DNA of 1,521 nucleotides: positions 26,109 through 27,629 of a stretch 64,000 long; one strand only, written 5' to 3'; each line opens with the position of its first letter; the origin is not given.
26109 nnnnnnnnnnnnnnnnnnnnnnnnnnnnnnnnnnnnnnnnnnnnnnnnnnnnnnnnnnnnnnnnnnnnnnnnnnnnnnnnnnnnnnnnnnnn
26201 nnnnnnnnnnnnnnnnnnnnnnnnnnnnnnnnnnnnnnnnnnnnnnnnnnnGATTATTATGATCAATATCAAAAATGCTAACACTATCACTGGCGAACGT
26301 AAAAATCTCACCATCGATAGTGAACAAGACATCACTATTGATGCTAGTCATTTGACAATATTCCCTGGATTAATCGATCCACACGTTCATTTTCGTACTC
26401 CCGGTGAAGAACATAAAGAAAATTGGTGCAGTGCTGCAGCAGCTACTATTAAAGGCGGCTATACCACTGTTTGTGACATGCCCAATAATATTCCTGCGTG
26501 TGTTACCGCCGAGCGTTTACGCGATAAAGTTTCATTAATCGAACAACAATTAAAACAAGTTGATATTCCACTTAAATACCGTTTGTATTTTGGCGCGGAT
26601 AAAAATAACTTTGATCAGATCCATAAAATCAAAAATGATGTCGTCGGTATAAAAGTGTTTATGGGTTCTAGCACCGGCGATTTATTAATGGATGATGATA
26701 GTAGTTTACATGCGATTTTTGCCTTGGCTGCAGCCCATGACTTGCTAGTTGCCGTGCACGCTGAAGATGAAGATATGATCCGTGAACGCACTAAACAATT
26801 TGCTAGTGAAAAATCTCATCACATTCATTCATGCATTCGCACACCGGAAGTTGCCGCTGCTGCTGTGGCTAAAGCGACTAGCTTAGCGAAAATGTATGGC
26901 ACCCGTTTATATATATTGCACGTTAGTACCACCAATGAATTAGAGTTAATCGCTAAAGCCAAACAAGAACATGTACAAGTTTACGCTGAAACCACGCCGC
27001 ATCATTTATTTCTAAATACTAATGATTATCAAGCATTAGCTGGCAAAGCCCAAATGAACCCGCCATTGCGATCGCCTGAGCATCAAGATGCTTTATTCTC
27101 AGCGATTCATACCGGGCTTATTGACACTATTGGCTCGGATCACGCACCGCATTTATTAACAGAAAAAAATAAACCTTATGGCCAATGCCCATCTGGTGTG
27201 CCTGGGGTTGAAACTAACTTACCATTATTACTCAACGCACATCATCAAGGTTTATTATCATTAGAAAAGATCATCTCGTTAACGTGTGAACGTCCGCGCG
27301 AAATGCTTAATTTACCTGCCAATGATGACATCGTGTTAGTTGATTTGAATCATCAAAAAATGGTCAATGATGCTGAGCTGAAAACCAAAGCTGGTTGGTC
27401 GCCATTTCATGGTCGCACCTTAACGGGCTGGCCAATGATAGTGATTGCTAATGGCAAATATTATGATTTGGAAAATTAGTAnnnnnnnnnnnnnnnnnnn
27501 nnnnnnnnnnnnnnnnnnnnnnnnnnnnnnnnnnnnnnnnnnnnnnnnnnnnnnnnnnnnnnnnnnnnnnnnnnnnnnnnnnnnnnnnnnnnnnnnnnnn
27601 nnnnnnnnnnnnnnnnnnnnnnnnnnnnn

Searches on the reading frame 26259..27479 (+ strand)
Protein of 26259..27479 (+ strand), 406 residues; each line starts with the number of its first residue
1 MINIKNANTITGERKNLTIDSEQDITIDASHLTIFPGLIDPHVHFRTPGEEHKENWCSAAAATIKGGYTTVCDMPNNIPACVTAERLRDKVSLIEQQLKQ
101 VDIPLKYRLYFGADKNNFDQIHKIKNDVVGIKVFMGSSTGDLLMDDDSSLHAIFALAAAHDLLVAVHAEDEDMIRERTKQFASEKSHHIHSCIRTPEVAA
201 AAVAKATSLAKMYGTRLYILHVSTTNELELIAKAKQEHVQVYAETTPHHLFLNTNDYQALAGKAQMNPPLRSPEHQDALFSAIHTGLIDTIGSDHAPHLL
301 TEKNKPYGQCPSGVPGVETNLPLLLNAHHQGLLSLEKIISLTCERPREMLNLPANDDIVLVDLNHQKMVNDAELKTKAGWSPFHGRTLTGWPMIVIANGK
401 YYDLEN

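Call 13: search_protein_families(library=ncbifam, proteins=[window:26259-27479:+], max_evalue=1e-10)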
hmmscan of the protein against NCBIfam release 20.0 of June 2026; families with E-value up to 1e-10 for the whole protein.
window:26259-27479:+ (406 aa): 30 families (the best 25 are shown)
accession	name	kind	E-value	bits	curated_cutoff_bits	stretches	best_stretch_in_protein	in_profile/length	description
NF005751.0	PRK07575.1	equivalog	1.6e-119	399.3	529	1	20-400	40-417/440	dihydroorotase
NF006559.0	PRK09060.1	equivalog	2.6e-105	352.3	482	1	22-400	42-419/444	dihydroorotase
NF006688.0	PRK09236.1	equivalog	7.4e-95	318.3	535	1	19-400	37-423/444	dihydroorotase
NF002668.0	PRK02382.1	equivalog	2.6e-94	316.4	452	1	14-399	27-407/436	dihydroorotase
TIGR00857.1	pyrC_multi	subfamily_domain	7.8e-91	305.1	279.05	1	17-402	21-408/412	dihydroorotase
NF006837.0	PRK09357.1-2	equivalog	3e-69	233.6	575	1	10-400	28-419/428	dihydroorotase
NF004839.0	PRK06189.1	equivalog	4.4e-66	223.3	631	1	18-395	36-423/451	allantoinase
TIGR03178.1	allantoinase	equivalog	1.6e-65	221.6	357.85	1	22-399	37-421/441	allantoinase AllB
NF006841.0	PRK09357.2-2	equivalog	4.3e-64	216.8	640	1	21-400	34-414/421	dihydroorotase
NF003271.0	PRK04250.1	equivalog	2e-62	211.1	405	1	19-400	36-385/407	dihydroorotase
TIGR02033.1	D-hydantoinase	equivalog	1.1e-59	202.6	393.25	1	14-400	30-434/454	dihydropyrimidinase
NF006836.0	PRK09357.1-1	equivalog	6.2e-58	196.5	538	1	9-400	25-421/432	dihydroorotase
NF006839.0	PRK09357.1-4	equivalog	4.7e-55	186.9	576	1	18-400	35-417/422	dihydroorotase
NF058539.1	ergo_uti2_ErtD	equivalog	3.3e-54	184.5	650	1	8-397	27-424/449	hydantoin-5-propionate amidohydrolase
NF009941.0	PRK13404.1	subfamily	2.1e-53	181.7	647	1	24-400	42-441/478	dihydropyrimidinase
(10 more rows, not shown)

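Call 15: search_solved_structures(query=window:26259-27479:+, max_evalue=1e-20)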
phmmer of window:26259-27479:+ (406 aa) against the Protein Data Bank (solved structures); distinct sequences matched with E-value up to 1e-20: 50.
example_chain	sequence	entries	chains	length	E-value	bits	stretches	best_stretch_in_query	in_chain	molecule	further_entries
2gwn_A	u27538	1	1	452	1.4e-63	218.8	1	23-397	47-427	dihydroorotase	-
7uof_A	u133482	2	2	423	7.2e-61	209.8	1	17-403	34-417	Dihydroorotase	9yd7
3mpg_A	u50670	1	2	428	8.3e-53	183.2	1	14-401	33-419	Dihydroorotase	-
4yiw_A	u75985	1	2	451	9.9e-53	183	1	14-401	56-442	Dihydroorotase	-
6hfe_A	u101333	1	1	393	7.5e-51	176.8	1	202-400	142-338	CAD protein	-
6hfp_A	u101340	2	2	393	2.3e-50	175.2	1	202-400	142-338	CAD protein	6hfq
6hfh_A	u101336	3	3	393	3.6e-50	174.6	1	202-400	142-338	CAD protein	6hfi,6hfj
6hfk_A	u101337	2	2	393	5e-50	174.1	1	202-400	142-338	CAD protein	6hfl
8pbp_A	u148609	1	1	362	5.7e-50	173.9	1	203-400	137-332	CAD protein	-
4by3_A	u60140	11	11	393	6.8e-50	173.7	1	202-400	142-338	DIHYDROOROTASE | CAD PROTEIN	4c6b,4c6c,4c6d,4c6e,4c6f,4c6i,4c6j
6hff_A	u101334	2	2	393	6.8e-50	173.7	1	202-400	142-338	CAD protein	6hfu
8gvz_A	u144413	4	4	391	7.4e-50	173.5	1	202-400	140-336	CAD protein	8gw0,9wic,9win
8pbq_A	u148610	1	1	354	9.1e-50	173.2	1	202-400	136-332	CAD protein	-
4c6o_A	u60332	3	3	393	9.6e-50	173.2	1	202-400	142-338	CAD PROTEIN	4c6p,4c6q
8pbj_A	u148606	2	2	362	1e-49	173.1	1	202-400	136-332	CAD protein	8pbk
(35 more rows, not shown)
